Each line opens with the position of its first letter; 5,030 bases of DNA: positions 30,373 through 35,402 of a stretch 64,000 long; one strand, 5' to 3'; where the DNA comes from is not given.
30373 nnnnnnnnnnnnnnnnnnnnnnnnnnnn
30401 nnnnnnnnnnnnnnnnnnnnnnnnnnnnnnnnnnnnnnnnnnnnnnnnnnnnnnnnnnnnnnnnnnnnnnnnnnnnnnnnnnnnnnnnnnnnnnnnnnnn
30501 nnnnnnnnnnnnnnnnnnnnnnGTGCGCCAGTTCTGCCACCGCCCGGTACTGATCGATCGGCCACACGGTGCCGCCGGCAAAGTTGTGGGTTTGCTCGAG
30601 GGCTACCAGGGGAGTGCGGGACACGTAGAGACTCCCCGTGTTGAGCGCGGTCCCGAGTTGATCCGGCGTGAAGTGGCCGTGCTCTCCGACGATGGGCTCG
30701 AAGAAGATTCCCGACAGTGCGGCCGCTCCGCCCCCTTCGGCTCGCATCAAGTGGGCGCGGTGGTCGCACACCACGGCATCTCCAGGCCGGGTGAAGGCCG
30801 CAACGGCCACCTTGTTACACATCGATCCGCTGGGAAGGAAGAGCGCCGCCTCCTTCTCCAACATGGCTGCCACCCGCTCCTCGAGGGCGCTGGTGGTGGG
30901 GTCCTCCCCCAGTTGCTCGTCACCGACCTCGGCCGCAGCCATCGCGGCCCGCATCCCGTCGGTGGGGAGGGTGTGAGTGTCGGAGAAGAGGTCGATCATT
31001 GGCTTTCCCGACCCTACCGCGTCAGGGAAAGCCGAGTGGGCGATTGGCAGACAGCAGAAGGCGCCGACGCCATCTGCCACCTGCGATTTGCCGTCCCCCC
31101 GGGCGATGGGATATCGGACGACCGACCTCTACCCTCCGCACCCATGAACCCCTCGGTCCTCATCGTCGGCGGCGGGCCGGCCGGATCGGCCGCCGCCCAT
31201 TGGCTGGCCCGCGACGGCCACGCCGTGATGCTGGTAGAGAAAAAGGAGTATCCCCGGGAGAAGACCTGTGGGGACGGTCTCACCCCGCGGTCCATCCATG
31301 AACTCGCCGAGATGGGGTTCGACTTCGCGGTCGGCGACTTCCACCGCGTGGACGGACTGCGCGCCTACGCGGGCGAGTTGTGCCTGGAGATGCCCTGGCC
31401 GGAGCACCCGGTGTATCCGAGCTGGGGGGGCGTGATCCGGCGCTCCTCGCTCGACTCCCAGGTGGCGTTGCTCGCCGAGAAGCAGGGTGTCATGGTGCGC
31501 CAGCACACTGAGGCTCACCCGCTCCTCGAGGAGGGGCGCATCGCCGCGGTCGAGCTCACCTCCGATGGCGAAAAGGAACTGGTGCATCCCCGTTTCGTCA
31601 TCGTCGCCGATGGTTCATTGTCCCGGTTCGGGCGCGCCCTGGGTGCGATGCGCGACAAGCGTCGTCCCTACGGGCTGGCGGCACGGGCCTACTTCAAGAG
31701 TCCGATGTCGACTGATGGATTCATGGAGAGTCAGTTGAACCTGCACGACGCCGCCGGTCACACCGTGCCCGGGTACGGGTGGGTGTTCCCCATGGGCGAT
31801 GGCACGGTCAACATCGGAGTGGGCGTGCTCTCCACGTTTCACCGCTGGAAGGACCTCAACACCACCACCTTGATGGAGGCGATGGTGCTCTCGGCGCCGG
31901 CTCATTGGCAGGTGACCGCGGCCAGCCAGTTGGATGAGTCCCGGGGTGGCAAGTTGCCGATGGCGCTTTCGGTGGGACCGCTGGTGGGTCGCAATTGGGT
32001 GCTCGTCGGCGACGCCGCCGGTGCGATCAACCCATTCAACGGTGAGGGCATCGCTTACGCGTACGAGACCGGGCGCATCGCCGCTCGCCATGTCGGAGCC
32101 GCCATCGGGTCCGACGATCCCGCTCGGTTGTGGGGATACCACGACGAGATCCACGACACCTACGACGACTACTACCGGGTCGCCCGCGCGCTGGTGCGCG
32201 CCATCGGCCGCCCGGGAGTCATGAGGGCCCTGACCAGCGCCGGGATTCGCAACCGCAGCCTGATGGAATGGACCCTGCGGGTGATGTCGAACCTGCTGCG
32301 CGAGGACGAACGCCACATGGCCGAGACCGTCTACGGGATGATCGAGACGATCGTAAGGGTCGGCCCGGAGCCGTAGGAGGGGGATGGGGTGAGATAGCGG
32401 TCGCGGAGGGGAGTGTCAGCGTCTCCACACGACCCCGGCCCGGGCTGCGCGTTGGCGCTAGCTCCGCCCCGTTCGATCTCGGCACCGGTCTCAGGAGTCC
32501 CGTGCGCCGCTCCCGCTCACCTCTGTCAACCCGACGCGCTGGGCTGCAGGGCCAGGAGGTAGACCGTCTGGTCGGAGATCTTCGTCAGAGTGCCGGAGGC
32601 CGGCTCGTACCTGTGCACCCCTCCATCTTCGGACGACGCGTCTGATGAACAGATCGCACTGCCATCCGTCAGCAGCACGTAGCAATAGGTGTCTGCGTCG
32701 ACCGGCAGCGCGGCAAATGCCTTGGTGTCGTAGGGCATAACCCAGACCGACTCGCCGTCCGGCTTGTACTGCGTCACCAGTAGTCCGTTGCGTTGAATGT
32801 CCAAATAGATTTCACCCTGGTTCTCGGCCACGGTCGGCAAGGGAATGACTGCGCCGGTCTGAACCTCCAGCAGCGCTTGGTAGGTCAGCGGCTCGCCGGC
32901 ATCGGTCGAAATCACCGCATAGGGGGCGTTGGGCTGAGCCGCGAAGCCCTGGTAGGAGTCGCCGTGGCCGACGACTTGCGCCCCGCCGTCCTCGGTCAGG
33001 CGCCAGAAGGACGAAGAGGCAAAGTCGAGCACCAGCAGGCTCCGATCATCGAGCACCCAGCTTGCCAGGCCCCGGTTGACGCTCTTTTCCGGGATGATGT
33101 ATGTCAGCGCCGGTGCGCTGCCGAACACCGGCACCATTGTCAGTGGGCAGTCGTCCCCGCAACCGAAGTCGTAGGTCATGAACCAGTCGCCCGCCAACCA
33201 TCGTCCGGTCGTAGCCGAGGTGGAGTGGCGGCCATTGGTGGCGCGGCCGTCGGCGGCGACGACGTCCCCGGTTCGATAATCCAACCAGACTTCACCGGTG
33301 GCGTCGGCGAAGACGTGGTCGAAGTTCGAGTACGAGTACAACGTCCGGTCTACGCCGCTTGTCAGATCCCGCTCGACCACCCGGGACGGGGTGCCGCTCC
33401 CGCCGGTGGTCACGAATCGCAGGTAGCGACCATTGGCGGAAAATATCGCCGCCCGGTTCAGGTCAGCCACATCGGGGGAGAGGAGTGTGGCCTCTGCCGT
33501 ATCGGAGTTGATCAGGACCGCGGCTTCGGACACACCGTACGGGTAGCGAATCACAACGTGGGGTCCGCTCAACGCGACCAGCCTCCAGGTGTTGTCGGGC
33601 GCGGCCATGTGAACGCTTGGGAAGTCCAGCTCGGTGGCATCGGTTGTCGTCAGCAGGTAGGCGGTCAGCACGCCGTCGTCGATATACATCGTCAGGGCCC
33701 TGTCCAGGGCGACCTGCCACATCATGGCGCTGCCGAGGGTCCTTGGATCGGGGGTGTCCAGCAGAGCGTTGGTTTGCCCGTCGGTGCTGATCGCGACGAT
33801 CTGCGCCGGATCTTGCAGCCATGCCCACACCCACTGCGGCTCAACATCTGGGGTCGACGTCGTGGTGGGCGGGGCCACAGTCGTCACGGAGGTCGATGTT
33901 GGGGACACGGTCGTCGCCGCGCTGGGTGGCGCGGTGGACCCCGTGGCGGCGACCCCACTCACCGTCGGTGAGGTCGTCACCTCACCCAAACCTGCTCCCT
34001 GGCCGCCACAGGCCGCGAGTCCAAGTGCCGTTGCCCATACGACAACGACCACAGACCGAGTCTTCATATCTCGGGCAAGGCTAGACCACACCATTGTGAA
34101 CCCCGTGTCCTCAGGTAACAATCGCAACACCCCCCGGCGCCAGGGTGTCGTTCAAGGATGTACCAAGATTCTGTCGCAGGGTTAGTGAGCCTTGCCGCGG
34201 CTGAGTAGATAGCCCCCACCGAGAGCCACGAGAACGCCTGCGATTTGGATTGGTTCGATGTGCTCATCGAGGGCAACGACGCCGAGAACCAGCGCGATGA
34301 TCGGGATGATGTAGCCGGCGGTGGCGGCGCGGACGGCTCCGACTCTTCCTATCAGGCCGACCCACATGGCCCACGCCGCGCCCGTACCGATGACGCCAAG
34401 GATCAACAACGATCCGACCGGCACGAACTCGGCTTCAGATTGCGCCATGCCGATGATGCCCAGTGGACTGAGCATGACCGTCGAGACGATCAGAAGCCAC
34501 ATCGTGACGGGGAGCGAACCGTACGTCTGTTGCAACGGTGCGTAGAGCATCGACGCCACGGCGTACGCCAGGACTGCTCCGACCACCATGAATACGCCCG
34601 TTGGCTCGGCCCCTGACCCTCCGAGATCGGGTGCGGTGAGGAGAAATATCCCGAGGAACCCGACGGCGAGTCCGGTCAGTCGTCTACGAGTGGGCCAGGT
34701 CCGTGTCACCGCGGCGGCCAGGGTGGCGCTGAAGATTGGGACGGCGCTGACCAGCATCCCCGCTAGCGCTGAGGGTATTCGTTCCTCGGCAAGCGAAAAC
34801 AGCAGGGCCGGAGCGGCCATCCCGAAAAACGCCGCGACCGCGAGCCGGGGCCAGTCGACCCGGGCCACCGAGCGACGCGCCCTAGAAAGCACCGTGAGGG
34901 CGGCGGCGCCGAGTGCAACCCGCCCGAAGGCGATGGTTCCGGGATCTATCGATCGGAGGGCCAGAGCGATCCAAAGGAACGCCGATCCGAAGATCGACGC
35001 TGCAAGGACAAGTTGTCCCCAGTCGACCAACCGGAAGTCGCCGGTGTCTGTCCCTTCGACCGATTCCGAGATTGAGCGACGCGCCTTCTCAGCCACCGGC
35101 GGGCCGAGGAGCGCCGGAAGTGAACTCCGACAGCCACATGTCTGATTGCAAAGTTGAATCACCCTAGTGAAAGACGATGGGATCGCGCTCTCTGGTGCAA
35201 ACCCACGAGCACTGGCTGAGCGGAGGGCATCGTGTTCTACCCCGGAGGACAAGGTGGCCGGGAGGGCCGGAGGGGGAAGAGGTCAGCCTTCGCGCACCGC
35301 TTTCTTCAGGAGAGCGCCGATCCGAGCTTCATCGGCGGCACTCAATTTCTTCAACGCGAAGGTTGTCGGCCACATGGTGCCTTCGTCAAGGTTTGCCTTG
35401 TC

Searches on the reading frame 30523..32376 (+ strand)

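Call 27: search_protein_families(library=pfam, proteins=[window:30523-32376:+], max_evalue=0.001)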
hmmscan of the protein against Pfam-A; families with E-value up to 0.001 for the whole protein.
window:30523-32376:+ (617 aa): 11 families
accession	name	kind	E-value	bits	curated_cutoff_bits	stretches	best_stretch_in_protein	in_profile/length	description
PF01494.25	FAD_binding_3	-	2e-18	67.2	22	1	211-545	3-340/349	FAD binding domain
PF01266.30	DAO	-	2.2e-12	47.6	27.9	2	212-245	2-35/353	FAD dependent oxidoreductase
PF04820.20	Trp_halogenase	-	6.7e-08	32.2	21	1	212-256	2-49/458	Tryptophan halogenase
PF00890.30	FAD_binding_2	-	1.2e-06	28.4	20.4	1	212-243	2-33/414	FAD binding domain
PF07992.20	Pyr_redox_2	-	2e-06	27.9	26.1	1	211-250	2-37/291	Pyridine nucleotide-disulphide oxidoreductase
PF12831.13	FAD_oxidored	-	5.1e-06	26.5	27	1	212-242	2-32/416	FAD dependent oxidoreductase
PF13450.12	NAD_binding_8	-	5.2e-06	27.1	21.9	1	214-243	1-30/68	NAD(P)-binding Rossmann-like domain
PF05834.18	Lycopene_cycl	-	1.4e-05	24.8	23.4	0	305-562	84-323/380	Lycopene cyclase protein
PF22578.2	GGR_cat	-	3.8e-05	23.9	27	1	417-440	32-55/88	Geranylgeranyl reductase catalytic domain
PF03486.20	HI0933_like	-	0.00033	20.6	50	0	211-248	2-39/244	HI0933-like protein Rossmann domain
PF01134.28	GIDA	-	0.00056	19.5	22.1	0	212-241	2-31/391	Glucose inhibited division protein A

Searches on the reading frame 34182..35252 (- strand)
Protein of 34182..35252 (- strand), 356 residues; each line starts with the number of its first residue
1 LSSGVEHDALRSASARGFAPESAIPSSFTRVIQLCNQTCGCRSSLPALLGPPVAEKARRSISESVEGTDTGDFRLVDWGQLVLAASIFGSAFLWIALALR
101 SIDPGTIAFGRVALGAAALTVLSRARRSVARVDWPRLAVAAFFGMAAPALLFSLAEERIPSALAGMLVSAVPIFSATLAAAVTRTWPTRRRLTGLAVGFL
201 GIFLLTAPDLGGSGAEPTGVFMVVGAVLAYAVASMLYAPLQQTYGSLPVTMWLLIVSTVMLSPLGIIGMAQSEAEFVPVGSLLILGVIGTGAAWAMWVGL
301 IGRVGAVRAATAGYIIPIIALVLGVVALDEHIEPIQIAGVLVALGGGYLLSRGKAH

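Call 27: search_protein_families(library=pfam, proteins=[window:34182-35252:-], max_evalue=0.001)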
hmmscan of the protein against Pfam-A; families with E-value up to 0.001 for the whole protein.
window:34182-35252:- (356 aa): 1 family
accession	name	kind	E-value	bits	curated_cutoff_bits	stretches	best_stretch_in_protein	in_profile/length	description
PF00892.27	EamA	-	6.6e-32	111.1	28.2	2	81-206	7-134/135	EamA-like transporter family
